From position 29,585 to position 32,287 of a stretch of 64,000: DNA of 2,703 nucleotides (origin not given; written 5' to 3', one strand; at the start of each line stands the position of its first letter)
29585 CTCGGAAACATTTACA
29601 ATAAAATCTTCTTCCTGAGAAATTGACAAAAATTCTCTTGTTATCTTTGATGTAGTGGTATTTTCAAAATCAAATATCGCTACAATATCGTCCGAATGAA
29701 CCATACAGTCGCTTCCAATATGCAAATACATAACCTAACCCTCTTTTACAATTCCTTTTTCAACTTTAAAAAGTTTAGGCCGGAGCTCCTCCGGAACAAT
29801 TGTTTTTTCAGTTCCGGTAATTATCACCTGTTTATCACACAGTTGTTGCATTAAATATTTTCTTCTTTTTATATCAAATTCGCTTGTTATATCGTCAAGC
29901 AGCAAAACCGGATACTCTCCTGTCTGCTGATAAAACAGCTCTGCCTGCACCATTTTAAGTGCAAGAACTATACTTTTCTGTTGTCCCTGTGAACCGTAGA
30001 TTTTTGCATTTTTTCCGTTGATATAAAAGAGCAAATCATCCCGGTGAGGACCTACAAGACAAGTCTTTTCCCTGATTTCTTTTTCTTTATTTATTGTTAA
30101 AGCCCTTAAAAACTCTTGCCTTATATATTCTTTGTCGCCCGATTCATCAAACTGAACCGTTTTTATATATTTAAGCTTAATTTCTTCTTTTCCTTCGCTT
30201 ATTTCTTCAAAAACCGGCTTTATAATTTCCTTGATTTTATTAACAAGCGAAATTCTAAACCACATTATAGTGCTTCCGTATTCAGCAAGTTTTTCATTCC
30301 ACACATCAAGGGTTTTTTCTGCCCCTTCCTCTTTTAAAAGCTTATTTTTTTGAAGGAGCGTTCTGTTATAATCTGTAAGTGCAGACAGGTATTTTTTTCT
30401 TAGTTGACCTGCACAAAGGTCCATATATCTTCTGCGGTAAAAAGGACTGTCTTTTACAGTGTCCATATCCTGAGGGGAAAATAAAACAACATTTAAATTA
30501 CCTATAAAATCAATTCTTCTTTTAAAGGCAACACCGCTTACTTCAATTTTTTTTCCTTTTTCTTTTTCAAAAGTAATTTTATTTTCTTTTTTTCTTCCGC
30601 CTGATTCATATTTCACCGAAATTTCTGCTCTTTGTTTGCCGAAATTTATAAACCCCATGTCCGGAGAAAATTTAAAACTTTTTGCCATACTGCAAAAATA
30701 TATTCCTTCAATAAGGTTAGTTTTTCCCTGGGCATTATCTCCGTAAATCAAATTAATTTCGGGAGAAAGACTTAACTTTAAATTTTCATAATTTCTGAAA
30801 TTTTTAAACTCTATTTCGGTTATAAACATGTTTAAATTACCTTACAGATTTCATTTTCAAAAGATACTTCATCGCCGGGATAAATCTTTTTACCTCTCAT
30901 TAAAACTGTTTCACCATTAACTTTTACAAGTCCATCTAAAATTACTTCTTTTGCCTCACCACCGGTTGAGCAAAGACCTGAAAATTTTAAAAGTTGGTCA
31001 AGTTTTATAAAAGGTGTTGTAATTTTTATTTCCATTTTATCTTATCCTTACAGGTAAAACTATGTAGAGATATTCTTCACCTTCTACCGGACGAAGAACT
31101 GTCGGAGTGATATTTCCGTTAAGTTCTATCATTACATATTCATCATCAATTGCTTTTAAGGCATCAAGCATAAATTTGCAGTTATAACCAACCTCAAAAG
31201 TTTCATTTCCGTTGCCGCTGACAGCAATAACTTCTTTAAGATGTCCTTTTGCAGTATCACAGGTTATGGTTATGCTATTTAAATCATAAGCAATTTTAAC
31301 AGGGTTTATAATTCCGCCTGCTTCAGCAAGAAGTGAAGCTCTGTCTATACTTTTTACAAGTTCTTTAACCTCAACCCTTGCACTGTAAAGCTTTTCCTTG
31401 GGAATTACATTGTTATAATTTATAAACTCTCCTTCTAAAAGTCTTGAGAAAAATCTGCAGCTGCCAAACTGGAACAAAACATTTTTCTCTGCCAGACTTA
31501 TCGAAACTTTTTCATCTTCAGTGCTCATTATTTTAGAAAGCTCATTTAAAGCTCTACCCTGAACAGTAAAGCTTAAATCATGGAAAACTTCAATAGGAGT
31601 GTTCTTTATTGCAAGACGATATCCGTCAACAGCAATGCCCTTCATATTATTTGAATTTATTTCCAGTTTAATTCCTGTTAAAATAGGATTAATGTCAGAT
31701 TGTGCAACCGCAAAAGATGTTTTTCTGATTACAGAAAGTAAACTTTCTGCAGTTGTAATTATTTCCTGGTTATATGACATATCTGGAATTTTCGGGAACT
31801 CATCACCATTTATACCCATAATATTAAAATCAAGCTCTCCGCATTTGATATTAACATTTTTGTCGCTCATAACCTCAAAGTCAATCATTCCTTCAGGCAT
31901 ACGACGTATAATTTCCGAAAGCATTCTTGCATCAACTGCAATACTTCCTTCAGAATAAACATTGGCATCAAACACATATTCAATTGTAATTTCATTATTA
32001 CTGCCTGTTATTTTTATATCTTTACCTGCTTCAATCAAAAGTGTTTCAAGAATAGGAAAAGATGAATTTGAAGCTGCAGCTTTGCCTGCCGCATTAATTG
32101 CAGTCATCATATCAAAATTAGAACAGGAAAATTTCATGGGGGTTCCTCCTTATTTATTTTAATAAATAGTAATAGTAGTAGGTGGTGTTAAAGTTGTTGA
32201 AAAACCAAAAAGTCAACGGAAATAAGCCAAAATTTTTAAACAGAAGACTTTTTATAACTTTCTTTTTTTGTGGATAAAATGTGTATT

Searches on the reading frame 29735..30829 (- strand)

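Call 70: search_protein_families(library=pfam, proteins=[window:29735-30829:-], max_evalue=0.00001)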
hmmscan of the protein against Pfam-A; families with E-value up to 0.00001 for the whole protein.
window:29735-30829:- (364 aa): 3 families
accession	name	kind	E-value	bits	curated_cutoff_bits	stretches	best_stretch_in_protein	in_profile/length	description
PF02463.25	SMC_N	-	1.1e-14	54.9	40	1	2-346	1-203/220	RecF/RecN/SMC N terminal domain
PF13476.12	AAA_23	-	6.9e-10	40.3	27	1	6-216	2-199/201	AAA domain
PF13175.12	AAA_15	-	1.8e-08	34.8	32.1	1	1-223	1-175/374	AAA ATPase domain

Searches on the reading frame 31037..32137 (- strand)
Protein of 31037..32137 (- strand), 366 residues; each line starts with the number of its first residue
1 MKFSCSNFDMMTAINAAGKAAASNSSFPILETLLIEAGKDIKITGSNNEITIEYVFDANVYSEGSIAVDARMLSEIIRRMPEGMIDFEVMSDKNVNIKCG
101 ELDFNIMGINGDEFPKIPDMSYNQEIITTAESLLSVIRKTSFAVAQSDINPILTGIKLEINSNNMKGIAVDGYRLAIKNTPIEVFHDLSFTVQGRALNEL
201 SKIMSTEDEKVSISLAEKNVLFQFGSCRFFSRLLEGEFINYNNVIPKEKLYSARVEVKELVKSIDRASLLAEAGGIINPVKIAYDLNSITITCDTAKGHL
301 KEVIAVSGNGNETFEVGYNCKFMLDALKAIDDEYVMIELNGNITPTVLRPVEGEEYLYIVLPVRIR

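Call 70: search_protein_families(library=pfam, proteins=[window:31037-32137:-], max_evalue=0.00001)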
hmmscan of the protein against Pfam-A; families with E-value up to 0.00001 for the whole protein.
window:31037-32137:- (366 aa): 3 families
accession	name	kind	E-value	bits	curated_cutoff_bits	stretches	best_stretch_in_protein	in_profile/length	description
PF00712.24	DNA_pol3_beta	-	1.4e-30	106.4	24.4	2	1-118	1-120/120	DNA polymerase III beta subunit, N-terminal domain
PF02767.21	DNA_pol3_beta_2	-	3.4e-26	92.2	27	1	131-238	5-114/116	DNA polymerase III beta subunit, central domain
PF02768.20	DNA_pol3_beta_3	-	3.1e-19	69.4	27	1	243-364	2-121/121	DNA polymerase III beta subunit, C-terminal domain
